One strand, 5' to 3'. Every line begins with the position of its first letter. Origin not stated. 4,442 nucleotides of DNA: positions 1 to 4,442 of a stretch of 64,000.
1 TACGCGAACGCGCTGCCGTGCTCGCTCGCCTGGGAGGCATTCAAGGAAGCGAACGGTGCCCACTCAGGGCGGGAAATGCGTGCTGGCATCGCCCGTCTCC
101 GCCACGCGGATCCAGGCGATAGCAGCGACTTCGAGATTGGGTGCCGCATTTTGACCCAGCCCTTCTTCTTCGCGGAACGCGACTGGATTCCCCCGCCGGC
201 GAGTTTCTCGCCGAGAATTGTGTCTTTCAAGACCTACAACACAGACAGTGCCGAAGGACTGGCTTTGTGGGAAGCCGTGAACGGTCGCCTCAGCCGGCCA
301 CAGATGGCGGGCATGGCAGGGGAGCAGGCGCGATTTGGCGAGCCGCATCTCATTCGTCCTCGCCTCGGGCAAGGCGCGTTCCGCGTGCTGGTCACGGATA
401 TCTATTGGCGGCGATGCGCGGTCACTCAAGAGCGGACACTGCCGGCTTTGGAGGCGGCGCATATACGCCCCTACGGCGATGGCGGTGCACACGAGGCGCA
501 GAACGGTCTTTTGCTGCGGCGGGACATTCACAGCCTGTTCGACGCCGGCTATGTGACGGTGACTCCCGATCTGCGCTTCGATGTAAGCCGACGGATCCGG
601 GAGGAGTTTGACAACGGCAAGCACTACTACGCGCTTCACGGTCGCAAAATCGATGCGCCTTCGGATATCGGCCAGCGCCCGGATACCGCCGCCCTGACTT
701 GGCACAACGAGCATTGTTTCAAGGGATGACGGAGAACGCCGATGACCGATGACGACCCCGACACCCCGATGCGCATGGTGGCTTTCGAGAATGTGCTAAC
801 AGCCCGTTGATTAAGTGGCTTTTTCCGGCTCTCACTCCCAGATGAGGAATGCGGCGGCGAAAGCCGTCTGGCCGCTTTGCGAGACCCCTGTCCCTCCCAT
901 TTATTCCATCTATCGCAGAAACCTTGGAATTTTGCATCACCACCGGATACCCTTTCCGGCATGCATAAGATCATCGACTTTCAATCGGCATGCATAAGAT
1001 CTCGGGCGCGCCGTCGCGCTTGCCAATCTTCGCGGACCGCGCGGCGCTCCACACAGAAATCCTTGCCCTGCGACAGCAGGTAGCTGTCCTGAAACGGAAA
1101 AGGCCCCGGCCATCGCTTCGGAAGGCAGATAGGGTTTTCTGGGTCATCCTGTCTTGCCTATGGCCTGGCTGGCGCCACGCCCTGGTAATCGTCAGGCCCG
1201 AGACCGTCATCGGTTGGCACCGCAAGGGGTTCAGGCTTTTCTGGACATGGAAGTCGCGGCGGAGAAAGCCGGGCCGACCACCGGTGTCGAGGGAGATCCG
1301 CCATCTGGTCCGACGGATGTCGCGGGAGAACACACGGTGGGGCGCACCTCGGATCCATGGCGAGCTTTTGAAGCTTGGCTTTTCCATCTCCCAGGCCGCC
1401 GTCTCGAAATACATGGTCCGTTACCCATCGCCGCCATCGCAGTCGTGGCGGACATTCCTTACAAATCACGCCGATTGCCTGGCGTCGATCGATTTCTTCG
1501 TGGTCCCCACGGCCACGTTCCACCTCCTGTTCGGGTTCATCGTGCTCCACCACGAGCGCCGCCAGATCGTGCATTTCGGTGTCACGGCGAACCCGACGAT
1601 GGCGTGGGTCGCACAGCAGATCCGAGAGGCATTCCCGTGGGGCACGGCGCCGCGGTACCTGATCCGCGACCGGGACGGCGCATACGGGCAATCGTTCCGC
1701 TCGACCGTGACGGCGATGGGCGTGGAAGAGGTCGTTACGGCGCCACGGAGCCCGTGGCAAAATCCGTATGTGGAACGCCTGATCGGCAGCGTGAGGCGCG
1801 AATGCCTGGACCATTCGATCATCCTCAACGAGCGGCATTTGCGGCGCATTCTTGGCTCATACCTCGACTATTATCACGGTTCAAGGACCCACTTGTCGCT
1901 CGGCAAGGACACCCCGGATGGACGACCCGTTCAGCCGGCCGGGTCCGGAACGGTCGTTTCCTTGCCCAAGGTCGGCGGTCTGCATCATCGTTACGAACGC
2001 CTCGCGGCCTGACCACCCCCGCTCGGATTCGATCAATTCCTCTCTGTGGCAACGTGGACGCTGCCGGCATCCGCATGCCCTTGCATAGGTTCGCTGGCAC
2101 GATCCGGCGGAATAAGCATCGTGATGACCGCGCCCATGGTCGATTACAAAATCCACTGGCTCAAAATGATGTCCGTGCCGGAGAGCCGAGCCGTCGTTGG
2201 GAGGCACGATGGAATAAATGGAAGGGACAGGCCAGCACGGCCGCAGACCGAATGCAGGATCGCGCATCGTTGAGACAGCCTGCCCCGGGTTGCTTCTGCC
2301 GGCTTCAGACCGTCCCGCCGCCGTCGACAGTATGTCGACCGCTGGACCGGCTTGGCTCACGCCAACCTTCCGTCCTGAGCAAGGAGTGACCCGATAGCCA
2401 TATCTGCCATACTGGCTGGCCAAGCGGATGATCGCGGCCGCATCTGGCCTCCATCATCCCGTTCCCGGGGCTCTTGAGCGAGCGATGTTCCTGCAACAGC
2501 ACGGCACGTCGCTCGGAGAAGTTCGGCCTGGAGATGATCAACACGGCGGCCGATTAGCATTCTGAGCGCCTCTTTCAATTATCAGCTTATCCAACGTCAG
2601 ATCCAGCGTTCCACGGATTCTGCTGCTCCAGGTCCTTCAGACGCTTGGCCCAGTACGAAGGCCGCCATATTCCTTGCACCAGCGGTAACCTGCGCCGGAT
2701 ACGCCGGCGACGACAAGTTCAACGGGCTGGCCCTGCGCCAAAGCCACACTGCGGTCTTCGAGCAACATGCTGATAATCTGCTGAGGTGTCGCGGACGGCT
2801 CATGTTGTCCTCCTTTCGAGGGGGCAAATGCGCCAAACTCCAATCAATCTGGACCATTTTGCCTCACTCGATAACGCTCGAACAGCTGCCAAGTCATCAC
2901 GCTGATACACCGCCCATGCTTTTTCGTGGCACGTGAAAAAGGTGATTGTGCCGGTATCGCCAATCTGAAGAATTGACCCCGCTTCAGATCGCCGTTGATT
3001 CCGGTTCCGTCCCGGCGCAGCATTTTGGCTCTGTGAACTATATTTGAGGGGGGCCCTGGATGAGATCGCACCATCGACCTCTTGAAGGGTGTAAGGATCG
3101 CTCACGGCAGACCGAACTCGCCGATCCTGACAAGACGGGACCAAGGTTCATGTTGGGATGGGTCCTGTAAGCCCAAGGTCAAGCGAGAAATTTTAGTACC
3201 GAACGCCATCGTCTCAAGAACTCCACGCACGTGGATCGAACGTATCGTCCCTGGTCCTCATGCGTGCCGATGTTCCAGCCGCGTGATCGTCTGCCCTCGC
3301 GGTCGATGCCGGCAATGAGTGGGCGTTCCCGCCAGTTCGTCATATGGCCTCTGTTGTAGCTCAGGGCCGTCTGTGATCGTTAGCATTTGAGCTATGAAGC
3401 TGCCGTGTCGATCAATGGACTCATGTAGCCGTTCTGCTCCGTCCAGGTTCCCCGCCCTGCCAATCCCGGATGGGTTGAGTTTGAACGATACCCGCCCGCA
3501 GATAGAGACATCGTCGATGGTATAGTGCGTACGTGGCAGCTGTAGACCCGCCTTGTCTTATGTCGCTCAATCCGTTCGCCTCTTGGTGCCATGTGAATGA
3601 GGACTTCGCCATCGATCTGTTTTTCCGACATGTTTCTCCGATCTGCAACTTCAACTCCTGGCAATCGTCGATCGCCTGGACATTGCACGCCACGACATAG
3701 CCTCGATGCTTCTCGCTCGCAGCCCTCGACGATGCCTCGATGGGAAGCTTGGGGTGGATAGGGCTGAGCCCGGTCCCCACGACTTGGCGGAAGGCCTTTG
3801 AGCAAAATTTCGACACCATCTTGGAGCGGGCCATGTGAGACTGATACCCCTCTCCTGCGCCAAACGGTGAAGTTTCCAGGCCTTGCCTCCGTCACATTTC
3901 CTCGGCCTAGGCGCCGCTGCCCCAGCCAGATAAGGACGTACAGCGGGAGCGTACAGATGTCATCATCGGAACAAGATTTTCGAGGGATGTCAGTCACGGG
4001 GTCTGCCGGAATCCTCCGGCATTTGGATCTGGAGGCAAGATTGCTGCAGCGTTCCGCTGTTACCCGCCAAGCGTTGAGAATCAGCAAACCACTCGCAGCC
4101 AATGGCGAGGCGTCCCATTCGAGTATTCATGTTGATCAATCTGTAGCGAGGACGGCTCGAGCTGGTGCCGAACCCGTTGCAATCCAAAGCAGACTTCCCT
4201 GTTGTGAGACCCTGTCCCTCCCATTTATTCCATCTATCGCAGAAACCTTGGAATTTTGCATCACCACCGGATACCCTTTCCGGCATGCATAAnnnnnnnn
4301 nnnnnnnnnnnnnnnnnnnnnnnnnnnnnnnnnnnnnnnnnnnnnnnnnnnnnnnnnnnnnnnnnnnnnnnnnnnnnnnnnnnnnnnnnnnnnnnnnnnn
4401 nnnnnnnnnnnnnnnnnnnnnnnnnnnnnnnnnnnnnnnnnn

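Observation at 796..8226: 58/59-bp inverted repeats 7.4 kb apart enclose a nest of IS insertions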

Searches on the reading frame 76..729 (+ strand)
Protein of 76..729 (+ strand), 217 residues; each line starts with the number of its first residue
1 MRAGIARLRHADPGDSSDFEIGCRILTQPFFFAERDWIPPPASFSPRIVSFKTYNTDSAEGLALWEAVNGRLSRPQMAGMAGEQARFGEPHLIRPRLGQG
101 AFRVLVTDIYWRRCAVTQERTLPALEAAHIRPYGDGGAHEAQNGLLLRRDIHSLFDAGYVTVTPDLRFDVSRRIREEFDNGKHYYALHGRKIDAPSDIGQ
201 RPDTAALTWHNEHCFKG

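Call 8: search_protein_families(library=pfam, proteins=[window:76-729:+], max_evalue=0.01)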
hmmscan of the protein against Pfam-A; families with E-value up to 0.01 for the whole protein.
window:76-729:+ (217 aa): 1 family
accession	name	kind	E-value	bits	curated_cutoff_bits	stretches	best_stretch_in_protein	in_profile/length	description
PF13391.12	HNH_2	-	8.6e-13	48.4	21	1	114-162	1-65/66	HNH endonuclease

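Call 17: find_encoding_contigs(protein=window:76-729:+, flank=10000, max_places=8)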
Protein window:76-729:+ (217 aa): no gene with exactly this product is on record in the collection.

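Call 23: search_protein_families(library=ncbifam, proteins=[window:76-729:+], max_evalue=0.01)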
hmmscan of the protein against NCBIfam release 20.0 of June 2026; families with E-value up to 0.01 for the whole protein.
window:76-729:+ (217 aa): 1 family
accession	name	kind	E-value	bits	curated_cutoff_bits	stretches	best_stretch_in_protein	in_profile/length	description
NF045808.1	PT-DNA_restrict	exception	2.5e-15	56.4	180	1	101-216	164-284/284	phosphorothioated DNA-binding restriction endonuclease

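Call 25: find_homologous_proteins(query=window:76-729:+, max_evalue=1e-30)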
Query window:76-729:+ (217 aa): 7746 proteins with E <= 1e-30 among 8000 candidates; the best 120 are listed.
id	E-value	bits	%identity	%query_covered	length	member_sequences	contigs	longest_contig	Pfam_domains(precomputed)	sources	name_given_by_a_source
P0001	3.8e-135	467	93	100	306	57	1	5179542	PF13391.13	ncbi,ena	-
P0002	1.2e-126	439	87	100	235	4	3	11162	PF13391.13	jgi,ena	-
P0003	1.2e-126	439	88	95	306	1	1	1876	PF13391.13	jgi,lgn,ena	-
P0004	8.8e-122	423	85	95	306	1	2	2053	PF13391.13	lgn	-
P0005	8.9e-122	423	85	100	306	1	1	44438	PF13391.13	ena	-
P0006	1.8e-121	422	85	95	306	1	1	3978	PF13391.13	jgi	jgi:HNH endonuclease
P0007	3.9e-121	421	86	95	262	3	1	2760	PF13391.13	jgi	jgi:putative restriction endonuclease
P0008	4.6e-121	421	84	95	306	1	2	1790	PF13391.13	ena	-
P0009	2.9e-120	418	83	100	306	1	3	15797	PF13391.13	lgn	-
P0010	3.8e-120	418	85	100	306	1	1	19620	PF13391.13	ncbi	-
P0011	6.3e-120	417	85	100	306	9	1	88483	PF13391.13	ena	-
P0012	1.2e-119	416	83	100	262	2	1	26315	PF13391.13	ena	-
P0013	1.5e-119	416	83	95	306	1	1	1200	PF13391.13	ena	-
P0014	1.6e-119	416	83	95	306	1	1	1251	PF13391.13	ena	-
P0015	1.9e-119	416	83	95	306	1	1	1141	PF13391.13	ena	-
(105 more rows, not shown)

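Call 26: find_encoding_contigs(protein=P0001, flank=10000, max_places=6)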
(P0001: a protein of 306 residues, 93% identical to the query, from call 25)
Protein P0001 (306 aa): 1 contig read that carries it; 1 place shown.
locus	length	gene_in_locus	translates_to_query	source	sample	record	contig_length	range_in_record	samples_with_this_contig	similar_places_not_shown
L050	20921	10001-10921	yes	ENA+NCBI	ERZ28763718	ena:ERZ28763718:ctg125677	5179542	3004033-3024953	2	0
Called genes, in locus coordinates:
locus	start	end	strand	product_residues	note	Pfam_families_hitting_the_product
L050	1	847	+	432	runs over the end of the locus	PF00872:Transposase_mut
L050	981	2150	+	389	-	PF01555:N6_N4_Mtase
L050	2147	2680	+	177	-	PF18932:DUF5681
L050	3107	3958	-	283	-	PF05598:DUF772, PF01609:DDE_Tnp_1, PF13359:DDE_Tnp_4 (weak)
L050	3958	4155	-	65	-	-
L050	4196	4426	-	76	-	PF13683:rve_3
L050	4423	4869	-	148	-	-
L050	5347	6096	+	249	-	PF13358:DDE_3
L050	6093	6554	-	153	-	-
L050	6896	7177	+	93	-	PF01527:HTH_Tnp_1, PF13542:HTH_Tnp_ISL3 (weak), PF13518:HTH_28 (weak)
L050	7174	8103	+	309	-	PF13276:HTH_21, PF00665:rve, PF13683:rve_3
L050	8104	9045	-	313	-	-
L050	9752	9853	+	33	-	-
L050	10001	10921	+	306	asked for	PF13391:HNH_2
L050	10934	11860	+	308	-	PF13391:HNH_2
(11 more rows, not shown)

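Call 32: list_cluster_members(proteins=[P0001])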
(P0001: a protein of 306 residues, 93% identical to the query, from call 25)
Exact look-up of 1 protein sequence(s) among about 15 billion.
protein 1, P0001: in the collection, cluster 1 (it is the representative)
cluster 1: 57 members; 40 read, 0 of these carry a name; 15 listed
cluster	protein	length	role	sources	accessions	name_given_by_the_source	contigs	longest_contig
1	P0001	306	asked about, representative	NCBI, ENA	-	-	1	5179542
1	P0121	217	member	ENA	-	-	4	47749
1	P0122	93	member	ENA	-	-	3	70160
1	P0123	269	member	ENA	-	-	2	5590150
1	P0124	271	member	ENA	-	-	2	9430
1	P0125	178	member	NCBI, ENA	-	-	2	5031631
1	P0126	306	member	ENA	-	-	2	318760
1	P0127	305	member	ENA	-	-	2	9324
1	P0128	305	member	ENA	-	-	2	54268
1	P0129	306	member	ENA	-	-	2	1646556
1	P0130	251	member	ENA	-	-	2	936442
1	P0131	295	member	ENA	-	-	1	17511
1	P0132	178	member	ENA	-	-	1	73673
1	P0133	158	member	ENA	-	-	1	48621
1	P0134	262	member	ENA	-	-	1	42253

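Call 34: find_encoding_contigs(protein=P0130, flank=10000, max_places=4)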
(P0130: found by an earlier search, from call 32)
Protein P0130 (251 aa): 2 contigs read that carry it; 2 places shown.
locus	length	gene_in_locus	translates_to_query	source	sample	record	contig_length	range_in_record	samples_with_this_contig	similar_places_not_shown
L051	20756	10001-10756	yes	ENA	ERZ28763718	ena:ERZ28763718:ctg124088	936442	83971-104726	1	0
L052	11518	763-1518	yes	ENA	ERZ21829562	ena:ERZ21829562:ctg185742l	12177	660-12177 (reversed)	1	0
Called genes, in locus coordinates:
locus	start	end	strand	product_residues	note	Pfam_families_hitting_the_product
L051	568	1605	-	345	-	PF01548:DEDD_Tnp_IS110, PF02371:Transposase_20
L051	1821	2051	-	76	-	-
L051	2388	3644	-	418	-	PF13458:Peripla_BP_6, PF01094:ANF_receptor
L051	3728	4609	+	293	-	PF13683:rve_3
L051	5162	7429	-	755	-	PF01804:Penicil_amidase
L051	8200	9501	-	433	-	PF02195:ParB_N (weak), PF01555:N6_N4_Mtase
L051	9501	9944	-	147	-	-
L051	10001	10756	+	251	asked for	PF13391:HNH_2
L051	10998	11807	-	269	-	-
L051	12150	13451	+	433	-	PF00069:Pkinase, PF01636:APH (faint), PF07714:PK_Tyr_Ser-Thr (weak)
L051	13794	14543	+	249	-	PF01695:IstB_IS21 (weak)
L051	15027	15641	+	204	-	PF00872:Transposase_mut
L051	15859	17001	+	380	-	PF00665:rve (weak), PF22483:Mu-transpos_C_2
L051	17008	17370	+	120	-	-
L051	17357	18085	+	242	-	PF01695:IstB_IS21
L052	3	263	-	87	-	?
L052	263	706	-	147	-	-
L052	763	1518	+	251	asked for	PF13391:HNH_2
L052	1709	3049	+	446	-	PF13701:DDE_Tnp_1_4, PF01609:DDE_Tnp_1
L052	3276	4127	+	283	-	PF01694:Rhomboid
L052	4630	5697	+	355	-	-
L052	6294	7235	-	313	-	PF12762:DDE_Tnp_IS1595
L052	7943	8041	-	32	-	-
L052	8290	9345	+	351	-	-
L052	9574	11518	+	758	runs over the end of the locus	PF23139:OB_YrrC, PF14520:HHH_5, PF14490:HHH_RecD2, PF01443:Viral_helicase1 (faint), PF13245:AAA_19, PF13604:AAA_30, PF18335:SH3_13, PF13538:UvrD_C_2, +1 more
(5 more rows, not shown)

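Call 35: find_encoding_contigs(protein=P0129, flank=10000, max_places=4)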
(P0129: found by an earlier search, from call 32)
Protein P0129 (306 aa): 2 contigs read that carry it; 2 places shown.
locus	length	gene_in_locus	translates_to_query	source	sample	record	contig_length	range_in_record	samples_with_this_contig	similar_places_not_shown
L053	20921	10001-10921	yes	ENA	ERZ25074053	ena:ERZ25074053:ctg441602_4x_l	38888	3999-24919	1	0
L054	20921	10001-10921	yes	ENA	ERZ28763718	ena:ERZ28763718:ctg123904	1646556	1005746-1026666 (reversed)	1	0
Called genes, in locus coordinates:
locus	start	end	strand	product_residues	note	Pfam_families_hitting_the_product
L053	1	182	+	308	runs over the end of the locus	PF00528:BPD_transp_1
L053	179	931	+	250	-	PF00106:adh_short, PF08659:KR, PF23441:SDR, PF13561:adh_short_C2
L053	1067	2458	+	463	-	PF01425:Amidase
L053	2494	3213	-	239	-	PF00106:adh_short, PF01370:Epimerase (weak), PF13561:adh_short_C2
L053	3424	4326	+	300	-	PF01522:Polysacc_deac_1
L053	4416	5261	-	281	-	PF01436:NHL (weak), PF17170:DUF5128, PF01436:NHL (weak)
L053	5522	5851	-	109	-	PF00872:Transposase_mut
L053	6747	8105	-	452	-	PF05598:DUF772, PF01609:DDE_Tnp_1, PF13751:DDE_Tnp_1_6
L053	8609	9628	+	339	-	PF01548:DEDD_Tnp_IS110, PF02371:Transposase_20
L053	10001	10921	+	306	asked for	PF13391:HNH_2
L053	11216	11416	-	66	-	-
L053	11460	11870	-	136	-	PF12762:DDE_Tnp_IS1595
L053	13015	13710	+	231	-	PF13683:rve_3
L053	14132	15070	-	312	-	PF12760:Zn_ribbon_IS1595, PF12762:DDE_Tnp_IS1595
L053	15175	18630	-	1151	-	PF00176:SNF2-rel_dom, PF04851:ResIII (weak), PF00271:Helicase_C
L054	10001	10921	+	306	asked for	PF13391:HNH_2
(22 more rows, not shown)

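Call 38: search_protein_families(library=ncbifam, proteins=[L052:1709-3049:+], max_evalue=0.001)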
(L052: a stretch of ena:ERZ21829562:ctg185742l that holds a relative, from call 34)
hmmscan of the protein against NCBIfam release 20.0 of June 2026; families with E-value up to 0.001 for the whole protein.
L052:1709-3049:+ (446 aa): 1 family
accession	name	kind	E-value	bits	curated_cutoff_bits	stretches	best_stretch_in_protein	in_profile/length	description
NF033539.1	transpos_IS1380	equivalog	2.3e-117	392.1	180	1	21-427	2-418/419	IS1380 family transposase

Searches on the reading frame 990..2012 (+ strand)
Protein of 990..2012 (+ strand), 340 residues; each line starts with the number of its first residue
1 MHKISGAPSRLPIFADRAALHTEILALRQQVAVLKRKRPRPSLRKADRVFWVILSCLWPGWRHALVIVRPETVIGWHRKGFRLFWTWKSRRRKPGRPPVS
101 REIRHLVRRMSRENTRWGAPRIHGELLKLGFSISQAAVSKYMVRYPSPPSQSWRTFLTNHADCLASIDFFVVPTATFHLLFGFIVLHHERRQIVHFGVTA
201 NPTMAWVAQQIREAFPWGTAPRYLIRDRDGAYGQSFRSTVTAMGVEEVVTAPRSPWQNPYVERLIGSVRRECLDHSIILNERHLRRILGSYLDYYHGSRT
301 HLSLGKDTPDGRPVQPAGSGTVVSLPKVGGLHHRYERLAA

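Call 8: search_protein_families(library=pfam, proteins=[window:990-2012:+], max_evalue=0.01)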
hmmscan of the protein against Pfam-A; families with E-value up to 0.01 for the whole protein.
window:990-2012:+ (340 aa): 4 families
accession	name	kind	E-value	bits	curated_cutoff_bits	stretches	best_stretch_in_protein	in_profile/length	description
PF13683.12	rve_3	-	1e-13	51.3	26.5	1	244-309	2-67/67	Integrase core domain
PF13565.12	HTH_32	-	4.6e-05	24.3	33.7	1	90-141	19-72/73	Homeodomain-like domain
PF13546.12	DDE_5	-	0.0031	17.5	27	0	197-251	154-208/272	DDE superfamily endonuclease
PF13276.12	HTH_21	-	0.0067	17.1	28.1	0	102-142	5-47/60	HTH-like domain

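Call 23: search_protein_families(library=ncbifam, proteins=[window:990-2012:+], max_evalue=0.01)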
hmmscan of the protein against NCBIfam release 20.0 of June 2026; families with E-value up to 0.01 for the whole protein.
window:990-2012:+ (340 aa): 4 families
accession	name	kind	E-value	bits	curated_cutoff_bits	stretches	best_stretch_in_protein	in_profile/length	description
NF033516.0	transpos_IS3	equivalog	1.5e-23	83.7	160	2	148-310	202-366/369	IS3 family transposase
NF033577.2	transpos_IS481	equivalog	1.7e-21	77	224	1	88-309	48-280/284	IS481 family transposase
NF033545.0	transpos_IS630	equivalog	2.5e-06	27.2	100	1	208-293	213-296/299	IS630 family transposase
NF033546.1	transpos_IS21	equivalog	8e-06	25.6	160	1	90-305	40-275/294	IS21 family transposase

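Call 50: find_encoding_contigs(protein=window:990-2012:+, flank=8000, max_places=10)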
Protein window:990-2012:+ (340 aa): no gene with exactly this product is on record in the collection.
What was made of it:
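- Tried and rejected: Exact-protein look-ups of the truncated HNH ORF and of the IS481-like transposase: not on record (calls 17, 50).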

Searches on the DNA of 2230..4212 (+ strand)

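Call 58: search_dna_similar(query=window:2230-4212:+, collection=plasmids, mode=distant, max_rows=10)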
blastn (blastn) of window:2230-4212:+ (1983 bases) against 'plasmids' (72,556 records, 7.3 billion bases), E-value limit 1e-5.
No match.
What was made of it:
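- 2230..4212 (.): Degraded, mostly unassignable DNA. It contains an IS3-family orfA pseudogene at about 2480-2860 on the minus strand. No plasmid match (call 58).
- Tried and rejected: Distant mode on 2230-4212 found nothing (call 58).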

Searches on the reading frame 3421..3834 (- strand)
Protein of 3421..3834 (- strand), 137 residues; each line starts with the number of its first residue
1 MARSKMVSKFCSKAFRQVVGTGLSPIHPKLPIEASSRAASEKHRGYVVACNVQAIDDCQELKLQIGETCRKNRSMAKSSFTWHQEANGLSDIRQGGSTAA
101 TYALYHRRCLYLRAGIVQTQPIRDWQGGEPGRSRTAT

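Call 31: search_protein_families(library=pfam, proteins=[window:3421-3834:-], max_evalue=1)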
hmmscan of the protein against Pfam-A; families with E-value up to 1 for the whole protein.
window:3421-3834:- (137 aa): 0 families
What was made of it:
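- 2230..4212 (.): No Pfam hits on local ORFs (call 31).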

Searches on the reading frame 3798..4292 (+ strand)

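Call 31: search_protein_families(library=pfam, proteins=[window:3798-4292:+], max_evalue=1)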
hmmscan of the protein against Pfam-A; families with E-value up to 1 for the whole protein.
window:3798-4292:+ (164 aa): 1 family
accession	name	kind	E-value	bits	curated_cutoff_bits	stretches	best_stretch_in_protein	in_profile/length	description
PF24162.1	RUS6_N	-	0.086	13.3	29.9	1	88-139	10-54/85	Protein root UVB sensitive 6, N-terminal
